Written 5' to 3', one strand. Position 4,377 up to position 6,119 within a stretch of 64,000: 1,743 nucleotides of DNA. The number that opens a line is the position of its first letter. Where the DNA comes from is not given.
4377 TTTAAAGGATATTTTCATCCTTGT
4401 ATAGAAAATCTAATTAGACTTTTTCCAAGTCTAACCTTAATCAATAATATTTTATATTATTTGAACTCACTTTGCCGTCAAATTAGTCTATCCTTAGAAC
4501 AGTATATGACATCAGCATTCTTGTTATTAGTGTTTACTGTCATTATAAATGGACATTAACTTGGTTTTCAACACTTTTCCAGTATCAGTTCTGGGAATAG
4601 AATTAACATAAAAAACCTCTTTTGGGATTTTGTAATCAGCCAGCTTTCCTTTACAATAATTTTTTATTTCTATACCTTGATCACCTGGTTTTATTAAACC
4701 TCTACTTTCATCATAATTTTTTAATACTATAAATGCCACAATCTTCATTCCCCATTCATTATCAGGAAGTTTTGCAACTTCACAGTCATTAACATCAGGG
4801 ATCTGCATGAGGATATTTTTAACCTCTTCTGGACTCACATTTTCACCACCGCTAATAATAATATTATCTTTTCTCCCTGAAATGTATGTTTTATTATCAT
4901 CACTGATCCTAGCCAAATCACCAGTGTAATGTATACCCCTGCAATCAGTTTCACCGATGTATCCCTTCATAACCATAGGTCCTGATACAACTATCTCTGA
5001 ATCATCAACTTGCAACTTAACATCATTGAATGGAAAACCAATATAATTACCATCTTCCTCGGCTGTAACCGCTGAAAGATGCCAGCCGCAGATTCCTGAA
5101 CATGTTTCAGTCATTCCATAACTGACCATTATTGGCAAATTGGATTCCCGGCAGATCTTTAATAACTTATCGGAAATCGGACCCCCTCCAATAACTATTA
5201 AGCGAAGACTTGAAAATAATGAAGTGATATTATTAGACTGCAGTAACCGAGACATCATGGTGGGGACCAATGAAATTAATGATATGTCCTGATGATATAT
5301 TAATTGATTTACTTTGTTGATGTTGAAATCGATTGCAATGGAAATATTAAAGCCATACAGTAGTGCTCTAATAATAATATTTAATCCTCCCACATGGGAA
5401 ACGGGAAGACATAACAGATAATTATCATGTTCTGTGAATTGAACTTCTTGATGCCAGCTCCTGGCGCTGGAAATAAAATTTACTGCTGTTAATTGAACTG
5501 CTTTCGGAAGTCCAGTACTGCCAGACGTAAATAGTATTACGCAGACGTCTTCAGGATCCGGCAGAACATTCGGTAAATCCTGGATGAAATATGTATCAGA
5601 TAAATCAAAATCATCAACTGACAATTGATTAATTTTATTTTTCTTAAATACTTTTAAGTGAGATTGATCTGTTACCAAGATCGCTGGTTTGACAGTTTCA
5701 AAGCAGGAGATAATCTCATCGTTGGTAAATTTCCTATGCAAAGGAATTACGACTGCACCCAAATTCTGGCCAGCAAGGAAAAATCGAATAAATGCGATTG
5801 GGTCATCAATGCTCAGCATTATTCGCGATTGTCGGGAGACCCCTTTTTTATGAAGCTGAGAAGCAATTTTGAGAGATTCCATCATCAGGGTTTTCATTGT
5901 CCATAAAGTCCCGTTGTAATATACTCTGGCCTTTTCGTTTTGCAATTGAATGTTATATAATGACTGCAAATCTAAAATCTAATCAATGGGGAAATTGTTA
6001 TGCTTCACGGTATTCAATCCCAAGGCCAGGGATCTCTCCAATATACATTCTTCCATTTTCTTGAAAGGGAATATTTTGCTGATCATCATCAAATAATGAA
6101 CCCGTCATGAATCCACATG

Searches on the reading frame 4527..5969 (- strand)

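Call 44: search_protein_families(library=pfam, proteins=[window:4527-5969:-], max_evalue=0.0001)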
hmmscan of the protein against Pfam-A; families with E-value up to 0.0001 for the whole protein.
window:4527-5969:- (480 aa): 2 families
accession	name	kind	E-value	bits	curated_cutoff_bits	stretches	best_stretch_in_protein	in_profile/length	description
PF00501.34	AMP-binding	-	2.5e-55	188.3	29.9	1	12-337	10-383/384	AMP-binding enzyme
PF13193.12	AMP-binding_C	-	1.5e-11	45.5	24.5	1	382-465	1-76/76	AMP-binding enzyme C-terminal domain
